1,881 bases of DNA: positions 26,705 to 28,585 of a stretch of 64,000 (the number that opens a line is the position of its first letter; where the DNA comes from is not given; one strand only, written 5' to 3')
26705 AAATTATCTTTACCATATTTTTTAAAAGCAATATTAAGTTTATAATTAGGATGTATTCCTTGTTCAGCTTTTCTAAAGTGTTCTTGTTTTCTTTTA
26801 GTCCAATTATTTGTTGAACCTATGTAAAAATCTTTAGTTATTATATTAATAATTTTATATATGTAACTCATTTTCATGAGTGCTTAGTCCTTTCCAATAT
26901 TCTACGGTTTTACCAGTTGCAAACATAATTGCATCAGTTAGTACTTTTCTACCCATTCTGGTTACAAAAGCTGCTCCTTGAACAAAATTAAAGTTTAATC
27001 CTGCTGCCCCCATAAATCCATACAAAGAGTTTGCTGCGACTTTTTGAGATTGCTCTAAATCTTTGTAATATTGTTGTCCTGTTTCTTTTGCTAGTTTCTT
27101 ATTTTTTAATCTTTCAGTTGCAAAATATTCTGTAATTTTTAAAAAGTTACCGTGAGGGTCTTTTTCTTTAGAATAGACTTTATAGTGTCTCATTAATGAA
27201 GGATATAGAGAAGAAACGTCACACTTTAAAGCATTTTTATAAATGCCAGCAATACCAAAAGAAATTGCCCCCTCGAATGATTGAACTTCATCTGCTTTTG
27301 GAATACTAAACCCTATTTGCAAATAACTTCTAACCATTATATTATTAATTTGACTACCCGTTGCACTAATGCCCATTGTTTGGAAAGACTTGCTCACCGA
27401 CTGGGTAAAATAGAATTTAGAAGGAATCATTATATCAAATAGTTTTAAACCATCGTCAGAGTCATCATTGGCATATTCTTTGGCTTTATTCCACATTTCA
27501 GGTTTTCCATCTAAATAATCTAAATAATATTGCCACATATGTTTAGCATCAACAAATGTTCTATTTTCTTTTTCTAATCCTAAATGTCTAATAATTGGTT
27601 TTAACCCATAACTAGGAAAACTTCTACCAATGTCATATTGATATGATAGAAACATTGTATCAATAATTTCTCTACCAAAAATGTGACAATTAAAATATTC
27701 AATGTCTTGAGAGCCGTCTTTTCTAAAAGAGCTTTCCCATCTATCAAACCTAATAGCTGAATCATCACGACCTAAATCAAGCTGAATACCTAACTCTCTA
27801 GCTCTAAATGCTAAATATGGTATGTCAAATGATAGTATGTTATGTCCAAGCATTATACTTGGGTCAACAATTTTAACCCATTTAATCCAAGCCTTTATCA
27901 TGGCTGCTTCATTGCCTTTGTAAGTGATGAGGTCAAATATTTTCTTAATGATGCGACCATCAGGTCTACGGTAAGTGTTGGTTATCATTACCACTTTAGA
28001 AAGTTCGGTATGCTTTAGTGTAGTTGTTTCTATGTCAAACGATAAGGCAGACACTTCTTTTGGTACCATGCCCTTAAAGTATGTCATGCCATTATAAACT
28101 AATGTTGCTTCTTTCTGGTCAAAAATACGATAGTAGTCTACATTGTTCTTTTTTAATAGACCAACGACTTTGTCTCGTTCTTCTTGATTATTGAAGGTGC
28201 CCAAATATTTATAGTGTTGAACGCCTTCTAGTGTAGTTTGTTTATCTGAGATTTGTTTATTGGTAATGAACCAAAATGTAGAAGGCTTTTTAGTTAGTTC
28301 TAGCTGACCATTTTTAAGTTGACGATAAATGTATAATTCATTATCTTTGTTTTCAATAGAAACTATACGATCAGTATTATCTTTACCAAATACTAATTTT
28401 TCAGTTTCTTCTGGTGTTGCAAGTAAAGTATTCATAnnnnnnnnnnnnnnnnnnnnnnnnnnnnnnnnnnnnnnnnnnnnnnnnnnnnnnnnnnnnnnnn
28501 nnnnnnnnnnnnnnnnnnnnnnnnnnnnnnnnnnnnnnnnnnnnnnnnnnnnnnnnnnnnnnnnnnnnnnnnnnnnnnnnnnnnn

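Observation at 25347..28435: Family-B DNA polymerase split into two cistrons by a free-standing GIY-YIG homing endonuclease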

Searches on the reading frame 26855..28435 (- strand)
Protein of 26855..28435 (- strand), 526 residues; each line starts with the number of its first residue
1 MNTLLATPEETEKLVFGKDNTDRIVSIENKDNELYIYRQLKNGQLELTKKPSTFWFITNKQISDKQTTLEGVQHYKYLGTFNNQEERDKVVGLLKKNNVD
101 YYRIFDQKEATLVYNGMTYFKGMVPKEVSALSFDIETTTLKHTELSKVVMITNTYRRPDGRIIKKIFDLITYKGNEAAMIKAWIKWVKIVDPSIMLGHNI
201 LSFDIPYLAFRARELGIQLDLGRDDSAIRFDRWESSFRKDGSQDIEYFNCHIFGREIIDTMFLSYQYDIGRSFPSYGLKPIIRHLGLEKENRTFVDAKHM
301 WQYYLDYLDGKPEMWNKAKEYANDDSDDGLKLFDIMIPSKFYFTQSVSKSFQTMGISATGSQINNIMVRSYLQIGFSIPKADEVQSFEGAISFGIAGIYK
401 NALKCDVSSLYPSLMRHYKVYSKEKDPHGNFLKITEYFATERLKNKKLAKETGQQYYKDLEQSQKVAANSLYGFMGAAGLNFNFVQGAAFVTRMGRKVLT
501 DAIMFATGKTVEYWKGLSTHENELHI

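Call 3: search_protein_families(library=pfam, proteins=[window:26855-28435:-], max_evalue=0.01)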
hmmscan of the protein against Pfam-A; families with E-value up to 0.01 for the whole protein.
window:26855-28435:- (526 aa): 4 families
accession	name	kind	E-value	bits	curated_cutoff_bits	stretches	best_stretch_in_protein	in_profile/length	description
PF03104.25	DNA_pol_B_exo1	-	6.2e-16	59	23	1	127-279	63-240/242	DNA polymerase family B, exonuclease domain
PF00136.26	DNA_pol_B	-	8e-09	35.2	23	1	433-508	122-201/453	DNA polymerase family B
PF13482.12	RNase_H_2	-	9.5e-06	26.1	22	1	133-334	3-162/165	RNase_H superfamily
PF10108.15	DNA_pol_B_exo2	-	0.0013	18.9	24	1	143-234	6-95/213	Predicted 3'-5' exonuclease related to the exonuclease domain of PolB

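Call 4: search_protein_families(library=phrogs, proteins=[window:26855-28435:-], max_evalue=0.001)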
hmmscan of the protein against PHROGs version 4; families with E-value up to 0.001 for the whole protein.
window:26855-28435:- (526 aa): 5 families
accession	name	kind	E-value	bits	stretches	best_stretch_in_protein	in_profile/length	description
phrog_262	-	DNA, RNA and nucleotide metabolism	1.3e-35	123.7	2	26-420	12-417/856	DNA polymerase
phrog_17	-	DNA, RNA and nucleotide metabolism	6.3e-11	42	1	73-332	628-820/1445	DNA polymerase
phrog_2062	-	DNA, RNA and nucleotide metabolism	1.2e-08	35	1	174-263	181-266/502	DNA polymerase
phrog_403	-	DNA, RNA and nucleotide metabolism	5.3e-06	26.6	1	165-338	116-248/321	DNA polymerase exonuclease subunit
phrog_1918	-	DNA, RNA and nucleotide metabolism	0.00099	19.2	0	441-499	19-77/382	DNA polymerase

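Call 7: search_dna_similar(query=window:26855-28435:-, collection=phages, mode=protein, max_rows=40)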
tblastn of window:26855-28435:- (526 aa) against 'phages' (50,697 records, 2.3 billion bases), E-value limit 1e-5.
Records with a match: 17; places in all: 17; records where one place covers at least 80% of the query: 10.
Best place of each record, by identity: <60% 17.
By first word of the organism name: Salinibacter 10; Anabaena 3; Nostoc 3; Dolichospermum 1.
By host as written in the record: Salinibacter ruber M8 4; Salinibacter ruber M31 4; - 3; Nostoc sp. PCC7210 2; Nostoc sp. PCC 7120 = FACHB-418 1; Nostoc sp. FACHB-596 1; Dolichospermum flos-aquae 1; Anabaena sp. PCC 7120 1.
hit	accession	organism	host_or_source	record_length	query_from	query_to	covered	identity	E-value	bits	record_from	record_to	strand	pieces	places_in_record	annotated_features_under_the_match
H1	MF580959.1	Salinibacter phage M8CRM-1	Salinibacter ruber M8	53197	15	506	94%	28.4%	3e-48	185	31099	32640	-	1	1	DNA polymerase elongation subunit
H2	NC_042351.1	Salinibacter phage M8CRM-1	Salinibacter ruber M8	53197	15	506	94%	28.4%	3e-48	185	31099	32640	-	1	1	DNA polymerase elongation subunit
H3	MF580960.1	Salinibacter phage M31CC-1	Salinibacter ruber M31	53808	15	506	94%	28.0%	3e-47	182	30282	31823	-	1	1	DNA polymerase elongation subunit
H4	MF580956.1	Salinibacter phage M8CC-19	Salinibacter ruber M8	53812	15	506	94%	28.0%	3e-47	182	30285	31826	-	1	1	DNA polymerase elongation subunit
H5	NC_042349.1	Salinibacter phage M8CC-19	Salinibacter ruber M8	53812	15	506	94%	28.0%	3e-47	182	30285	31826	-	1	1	DNA polymerase elongation subunit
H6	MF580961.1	Salinibacter phage M31CR41-2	Salinibacter ruber M31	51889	9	499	93%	27.1%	7e-39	157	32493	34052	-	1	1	DNA polymerase elongation subunit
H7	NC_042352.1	Salinibacter phage M31CR41-2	Salinibacter ruber M31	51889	9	499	93%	27.1%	7e-39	157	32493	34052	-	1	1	DNA polymerase elongation subunit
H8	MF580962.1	Salinibacter virus M31CR41-3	Salinibacter ruber M31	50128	9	499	93%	26.9%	9e-39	157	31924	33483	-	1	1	DNA polymerase elongation subunit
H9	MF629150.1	Salinibacter phage SRUTV-1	-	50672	9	499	93%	26.9%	9e-39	157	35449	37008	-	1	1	DNA polymerase elongation subunit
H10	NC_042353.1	Salinibacter phage SRUTV-1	-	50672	9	499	93%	26.9%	9e-39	157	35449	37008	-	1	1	DNA polymerase elongation subunit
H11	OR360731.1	Anabaena phage A-1(L)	Nostoc sp. PCC 7120 = FACHB-418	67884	127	499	71%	28.0%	2e-25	117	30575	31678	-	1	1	DNA polymerase delta catalytic subunit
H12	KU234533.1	Nostoc phage A1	Nostoc sp. PCC7210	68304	127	499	71%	28.0%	2e-25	117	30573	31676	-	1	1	DNA polymerase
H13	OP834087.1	Anabaena phage YongM2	Anabaena flos-aquae FACHB-418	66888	127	499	71%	27.7%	4e-25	116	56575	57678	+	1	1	DNA polymerase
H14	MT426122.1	Nostoc phage YongM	Nostoc sp. FACHB-596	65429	127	499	71%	27.5%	2e-24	113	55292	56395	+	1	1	DNA polymerase delta catalytic subunit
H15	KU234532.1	Nostoc phage N1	Nostoc sp. PCC7210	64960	127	499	71%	26.4%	6e-25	115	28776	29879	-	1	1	DNA polymerase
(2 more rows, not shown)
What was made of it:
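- Closest known: Aeromonas salmonicida phage 25 gene 43A / seg43. Different: The phage lineage is unrelated: an uncultured group with genomes of about 73-90 kb, whose nearest cultured relatives are Salinibacter phages at 28% identity (call 7).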

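Call 10: get_annotated_region(hit=H1, flank=3000)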
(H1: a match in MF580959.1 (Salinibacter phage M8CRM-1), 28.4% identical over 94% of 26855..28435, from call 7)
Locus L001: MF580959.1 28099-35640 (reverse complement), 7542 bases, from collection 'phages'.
description: Salinibacter phage M8CRM-1, partial genome.
organism: Salinibacter phage M8CRM-1 (NCBI taxid 2681612)
taxonomy: Viruses; Duplodnaviria; Heunggongvirae; Uroviricota; Caudoviricetes; Kryptosalinivirus; Kryptosalinivirus M8CRM1
host: Salinibacter ruber M8; source: -; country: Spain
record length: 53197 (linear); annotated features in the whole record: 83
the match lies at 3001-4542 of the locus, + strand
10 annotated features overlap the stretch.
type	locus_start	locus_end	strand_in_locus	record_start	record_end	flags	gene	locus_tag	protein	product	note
CDS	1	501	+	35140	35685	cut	-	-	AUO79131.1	hypothetical protein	-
CDS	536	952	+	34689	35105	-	-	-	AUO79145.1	endonuclease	Endonuclease, HNH and binding domain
CDS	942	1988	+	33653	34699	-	-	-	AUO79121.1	hypothetical protein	-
CDS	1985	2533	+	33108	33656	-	-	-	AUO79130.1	hypothetical protein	-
CDS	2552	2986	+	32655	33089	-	-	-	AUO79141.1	hypothetical protein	-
CDS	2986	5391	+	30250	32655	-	-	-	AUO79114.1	DNA polymerase elongation subunit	DNA polymerase elongation subunit (family B)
CDS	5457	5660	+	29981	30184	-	-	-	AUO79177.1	hypothetical protein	-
CDS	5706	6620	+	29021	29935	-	-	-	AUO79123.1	hypothetical protein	-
CDS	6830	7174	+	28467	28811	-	-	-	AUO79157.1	hypothetical protein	-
CDS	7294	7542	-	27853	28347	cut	-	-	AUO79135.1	hypothetical protein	Conserved hypothetical protein containing transmembrane regions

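Call 11: get_annotated_region(hit=H11, flank=3000)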
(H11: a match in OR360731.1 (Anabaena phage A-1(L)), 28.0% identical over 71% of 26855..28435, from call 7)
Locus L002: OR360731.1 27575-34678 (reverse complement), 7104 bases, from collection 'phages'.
description: Anabaena phage A-1(L), complete genome.
organism: Anabaena phage A-1(L) (NCBI taxid 3075938)
taxonomy: Viruses; Duplodnaviria; Heunggongvirae; Uroviricota; Caudoviricetes
host: Nostoc sp. PCC 7120 = FACHB-418; source: -; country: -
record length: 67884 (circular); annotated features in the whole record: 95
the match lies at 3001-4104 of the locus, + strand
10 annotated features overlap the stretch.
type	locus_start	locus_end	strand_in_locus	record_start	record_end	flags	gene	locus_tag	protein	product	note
CDS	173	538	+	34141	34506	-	-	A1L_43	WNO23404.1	hypothetical protein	PVL ORF-50-like family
CDS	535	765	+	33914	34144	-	-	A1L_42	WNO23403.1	hypothetical protein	Hyp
CDS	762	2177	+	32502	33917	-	-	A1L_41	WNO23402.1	type III restriction enzyme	Type III restriction enzyme,DEAD-box helicase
CDS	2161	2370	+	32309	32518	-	-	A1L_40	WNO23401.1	transcriptional regulator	Transcriptional regulator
CDS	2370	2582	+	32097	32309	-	-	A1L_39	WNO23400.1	transcriptional co-activator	Transcriptional Co-Activator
CDS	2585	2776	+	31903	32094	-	-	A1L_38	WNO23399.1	hypothetical protein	Hyp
CDS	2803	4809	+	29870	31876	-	-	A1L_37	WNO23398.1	DNA polymerase delta catalytic subunit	DNA polymerase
CDS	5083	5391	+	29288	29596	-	-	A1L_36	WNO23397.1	transcription elongation factor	Transcription elongation factor SPT5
CDS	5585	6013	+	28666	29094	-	-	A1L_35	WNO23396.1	hypothetical protein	Hyp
CDS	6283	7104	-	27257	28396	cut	-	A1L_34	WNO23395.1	long tail fiber protein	Long tail fiber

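Call 12: find_related_loci(query=window:26855-28435:-, collection=viral_contigs, flank=6000)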
Query window:26855-28435:- (526 aa) in viral_contigs; peptide patterns used: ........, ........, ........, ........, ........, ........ (x = any residue, [..] = any of these).
3 stretches matched a pattern, but none encodes a relative of the query by tblastn (E <= 1e-3).

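Call 14: find_homologous_proteins(query=window:26855-28435:-, max_evalue=1e-10)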
Query window:26855-28435:- (526 aa): 1317 proteins with E <= 1e-10 among 8000 candidates; the best 120 are listed.
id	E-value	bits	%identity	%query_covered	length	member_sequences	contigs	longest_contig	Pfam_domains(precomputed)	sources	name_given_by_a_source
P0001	0.0e+0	1201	100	100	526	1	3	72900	PF00136.27,PF13482.13,PF03104.26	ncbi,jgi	-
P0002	1.6e-275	933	77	99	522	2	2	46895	PF00136.27,PF03104.26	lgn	-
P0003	2.7e-225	767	65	97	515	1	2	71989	PF03104.26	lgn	-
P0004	8.8e-219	745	64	98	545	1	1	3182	PF03104.26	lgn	-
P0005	2.5e-218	744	63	98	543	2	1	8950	PF00136.27,PF13482.13,PF03104.26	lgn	-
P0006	8.0e-216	736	63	97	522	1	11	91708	PF00136.27,PF03104.26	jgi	jgi:DNA polymerase I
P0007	1.4e-215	735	64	96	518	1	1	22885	PF00136.27,PF03104.26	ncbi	-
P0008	3.4e-215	734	63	97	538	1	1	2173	PF00136.27,PF13482.13,PF03104.26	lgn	-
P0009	2.8e-214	731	62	98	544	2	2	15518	PF00136.27,PF13482.13,PF03104.26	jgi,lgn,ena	jgi:DNA polymerase elongation subunit (family B)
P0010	2.4e-211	721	62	97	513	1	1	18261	PF00136.27,PF13482.13,PF03104.26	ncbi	-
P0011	1.3e-210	719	61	97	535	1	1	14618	PF00136.27,PF13482.13,PF03104.26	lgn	-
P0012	1.5e-208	712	61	98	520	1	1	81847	PF00136.27,PF03104.26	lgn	-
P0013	4.6e-207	707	59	98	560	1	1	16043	PF00136.27,PF13482.13,PF03104.26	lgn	-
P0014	2.8e-198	678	60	95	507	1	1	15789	PF00136.27,PF13482.13,PF03104.26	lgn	-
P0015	1.5e-195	669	59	97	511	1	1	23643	PF00136.27,PF13482.13,PF03104.26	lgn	-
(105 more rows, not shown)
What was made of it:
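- The 120 best polB-N homologues (51-77% identity) are 496-580 aa, apart from one that carries an intein (call 14).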

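Call 16: find_encoding_contigs(protein=P0002, flank=5000, max_places=2)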
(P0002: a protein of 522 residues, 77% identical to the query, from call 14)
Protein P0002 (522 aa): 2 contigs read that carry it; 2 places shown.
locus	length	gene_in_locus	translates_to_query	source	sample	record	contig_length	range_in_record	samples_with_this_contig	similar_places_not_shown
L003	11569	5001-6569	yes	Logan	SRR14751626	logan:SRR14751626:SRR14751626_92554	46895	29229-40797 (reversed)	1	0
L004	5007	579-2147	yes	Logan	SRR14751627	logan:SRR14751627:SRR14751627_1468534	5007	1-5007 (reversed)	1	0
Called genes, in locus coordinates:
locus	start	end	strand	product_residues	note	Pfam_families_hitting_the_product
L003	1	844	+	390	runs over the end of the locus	PF12705:PDDEXK_1 (weak)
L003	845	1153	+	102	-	-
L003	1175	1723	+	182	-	PF04404:ERF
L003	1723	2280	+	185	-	-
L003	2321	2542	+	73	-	PF24729:Acb2_Tad1_hairpin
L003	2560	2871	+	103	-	-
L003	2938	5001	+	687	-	PF03796:DnaB_C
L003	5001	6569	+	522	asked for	PF03104:DNA_pol_B_exo1, PF00136:DNA_pol_B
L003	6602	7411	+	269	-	-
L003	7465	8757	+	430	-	-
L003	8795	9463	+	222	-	PF00574:CLP_protease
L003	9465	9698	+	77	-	-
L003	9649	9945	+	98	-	-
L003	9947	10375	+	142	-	-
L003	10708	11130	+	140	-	-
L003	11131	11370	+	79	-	-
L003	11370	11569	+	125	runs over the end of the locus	-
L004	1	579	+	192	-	?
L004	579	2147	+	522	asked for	PF03104:DNA_pol_B_exo1, PF00136:DNA_pol_B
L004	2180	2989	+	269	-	-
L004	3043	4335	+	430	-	-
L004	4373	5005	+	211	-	?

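Call 17: find_encoding_contigs(protein=P0003, flank=5000, max_places=2)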
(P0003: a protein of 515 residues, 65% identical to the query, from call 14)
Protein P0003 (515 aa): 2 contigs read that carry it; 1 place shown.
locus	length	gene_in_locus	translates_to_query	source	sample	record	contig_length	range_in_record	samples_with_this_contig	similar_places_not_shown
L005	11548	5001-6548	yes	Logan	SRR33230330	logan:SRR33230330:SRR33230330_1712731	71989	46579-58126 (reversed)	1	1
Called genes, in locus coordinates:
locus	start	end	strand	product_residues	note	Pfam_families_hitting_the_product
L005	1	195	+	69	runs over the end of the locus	-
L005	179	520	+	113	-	-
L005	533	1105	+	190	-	PF04404:ERF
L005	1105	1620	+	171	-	-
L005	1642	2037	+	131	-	-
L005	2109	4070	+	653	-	PF03796:DnaB_C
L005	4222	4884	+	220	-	PF25680:Mom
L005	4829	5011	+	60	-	-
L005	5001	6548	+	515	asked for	PF03104:DNA_pol_B_exo1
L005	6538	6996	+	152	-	-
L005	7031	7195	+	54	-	-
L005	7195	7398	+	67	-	-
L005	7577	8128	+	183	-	-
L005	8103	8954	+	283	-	PF00136:DNA_pol_B (weak)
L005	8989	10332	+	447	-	-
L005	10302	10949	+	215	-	PF00574:CLP_protease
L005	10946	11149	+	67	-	-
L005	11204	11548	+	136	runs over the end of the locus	-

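Call 18: find_encoding_contigs(protein=P0006, flank=5000, max_places=2)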
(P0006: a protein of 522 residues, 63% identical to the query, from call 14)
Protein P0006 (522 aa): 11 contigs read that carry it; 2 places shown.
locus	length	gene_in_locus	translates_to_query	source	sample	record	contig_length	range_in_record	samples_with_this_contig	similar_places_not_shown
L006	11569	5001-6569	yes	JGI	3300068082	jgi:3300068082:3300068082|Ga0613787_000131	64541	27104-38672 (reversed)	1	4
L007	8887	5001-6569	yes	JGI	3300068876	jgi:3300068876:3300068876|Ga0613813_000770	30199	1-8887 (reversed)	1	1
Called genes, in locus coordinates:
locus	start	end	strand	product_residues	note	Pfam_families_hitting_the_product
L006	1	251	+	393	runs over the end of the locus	PF12705:PDDEXK_1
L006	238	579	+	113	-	-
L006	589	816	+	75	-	-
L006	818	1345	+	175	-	PF04404:ERF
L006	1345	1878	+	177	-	-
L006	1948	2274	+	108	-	-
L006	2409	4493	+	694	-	PF03796:DnaB_C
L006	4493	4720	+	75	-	-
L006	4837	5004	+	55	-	-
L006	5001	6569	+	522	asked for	PF03104:DNA_pol_B_exo1, PF00136:DNA_pol_B (faint)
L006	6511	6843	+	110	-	-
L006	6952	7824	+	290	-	-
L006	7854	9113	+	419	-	-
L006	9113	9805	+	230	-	PF00574:CLP_protease, PF25145:NfeD1b_N (weak)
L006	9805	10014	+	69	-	-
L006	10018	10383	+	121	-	-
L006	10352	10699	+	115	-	-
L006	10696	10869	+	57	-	-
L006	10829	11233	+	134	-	-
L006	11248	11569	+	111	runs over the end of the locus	-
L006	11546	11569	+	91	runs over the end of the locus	-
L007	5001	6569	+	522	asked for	PF03104:DNA_pol_B_exo1, PF00136:DNA_pol_B (faint)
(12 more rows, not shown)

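Call 25: find_related_loci(query=A4, collection=viral_contigs, flank=6000)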
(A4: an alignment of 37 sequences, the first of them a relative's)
Query A4 (526 aa) in viral_contigs; peptide patterns used: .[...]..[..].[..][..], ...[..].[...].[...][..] (x = any residue, [..] = any of these).
135 stretches matched a pattern; 26 encode a relative of the query (tblastn E <= 1e-3); 26 distinct loci.
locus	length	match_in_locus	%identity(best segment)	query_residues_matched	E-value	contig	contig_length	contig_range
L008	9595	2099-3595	51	14-515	5e-167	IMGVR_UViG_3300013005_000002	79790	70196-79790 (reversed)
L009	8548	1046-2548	48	14-523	9e-151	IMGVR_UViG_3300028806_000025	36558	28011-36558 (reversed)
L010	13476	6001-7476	48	13-512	7e-148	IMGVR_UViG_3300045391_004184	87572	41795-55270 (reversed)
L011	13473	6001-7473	47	11-509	2e-145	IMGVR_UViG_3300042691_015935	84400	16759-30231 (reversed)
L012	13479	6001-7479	49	14-516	2e-143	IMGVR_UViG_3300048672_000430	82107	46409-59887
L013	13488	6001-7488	50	11-515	2e-146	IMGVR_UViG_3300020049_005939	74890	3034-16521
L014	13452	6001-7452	48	13-507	4e-141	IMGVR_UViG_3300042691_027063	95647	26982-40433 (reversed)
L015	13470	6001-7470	47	10-507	9e-140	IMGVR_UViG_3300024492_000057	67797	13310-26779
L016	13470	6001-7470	47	12-509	3e-138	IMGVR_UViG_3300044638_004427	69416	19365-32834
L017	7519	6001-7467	44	13-512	2e-138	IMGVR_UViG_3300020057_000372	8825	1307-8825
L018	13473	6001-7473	46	12-509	1e-136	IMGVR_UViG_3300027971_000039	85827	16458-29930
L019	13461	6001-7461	47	13-509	4e-136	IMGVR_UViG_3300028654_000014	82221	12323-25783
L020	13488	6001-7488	46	11-515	2e-140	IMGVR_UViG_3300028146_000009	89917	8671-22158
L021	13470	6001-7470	45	9-509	2e-135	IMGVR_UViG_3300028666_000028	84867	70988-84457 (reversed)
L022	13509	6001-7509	45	9-517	2e-134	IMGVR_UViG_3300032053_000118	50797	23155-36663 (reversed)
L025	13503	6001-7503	43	14-523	5e-129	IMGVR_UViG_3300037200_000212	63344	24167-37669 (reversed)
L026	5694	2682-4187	45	9-517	4e-124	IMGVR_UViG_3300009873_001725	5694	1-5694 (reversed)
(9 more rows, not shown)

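Call 34: search_solved_structures(query=A4, max_evalue=0.001, show_alignments=0)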
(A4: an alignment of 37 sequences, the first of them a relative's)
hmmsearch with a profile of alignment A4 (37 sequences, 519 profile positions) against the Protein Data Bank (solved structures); distinct sequences matched with E-value up to 0.001: 131 (the best 60 are shown).
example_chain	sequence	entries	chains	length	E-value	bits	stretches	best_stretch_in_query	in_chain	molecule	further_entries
1wns_A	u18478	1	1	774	3.4e-28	101.9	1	40-495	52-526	DNA POLYMERASE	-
1wn7_A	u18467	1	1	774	4.8e-28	101.4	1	40-495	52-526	Family B DNA Polymerase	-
2jgu_A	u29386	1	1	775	1.9e-27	99.4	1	119-491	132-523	DNA POLYMERASE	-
3a2f_A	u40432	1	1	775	3e-27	98.8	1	119-491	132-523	DNA polymerase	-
8s84_A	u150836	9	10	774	1.2e-26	96.8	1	40-411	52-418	DNA polymerase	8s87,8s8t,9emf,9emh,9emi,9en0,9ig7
7tqw_A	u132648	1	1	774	1.2e-26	96.7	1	40-495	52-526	DNA polymerase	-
4k8z_A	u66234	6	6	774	7.3e-26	94.2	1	40-495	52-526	DNA polymerase | DNA polymerase,DNA polymerase,DNA polymerase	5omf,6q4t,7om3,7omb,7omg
1tgo_A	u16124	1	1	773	1.5e-25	93.2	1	75-494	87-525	PROTEIN (THERMOSTABLE B DNA POLYMERASE)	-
5vu5_A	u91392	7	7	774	2e-25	92.8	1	40-495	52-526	DNA polymerase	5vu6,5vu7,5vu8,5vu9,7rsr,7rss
6wya_A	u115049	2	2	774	2.7e-25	92.3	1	40-495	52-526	DNA polymerase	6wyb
5mdn_A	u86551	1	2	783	8.4e-25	90.7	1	166-412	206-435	DNA polymerase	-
1qqc_A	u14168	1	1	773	2.1e-24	89.4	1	105-494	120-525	DNA POLYMERASE II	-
2vwk_A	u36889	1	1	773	2.4e-24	89.2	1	74-494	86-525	DNA POLYMERASE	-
7rsu_A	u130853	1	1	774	2.7e-24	89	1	40-495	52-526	DNA polymerase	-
2xhb_A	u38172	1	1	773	2.8e-24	89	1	75-494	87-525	DNA POLYMERASE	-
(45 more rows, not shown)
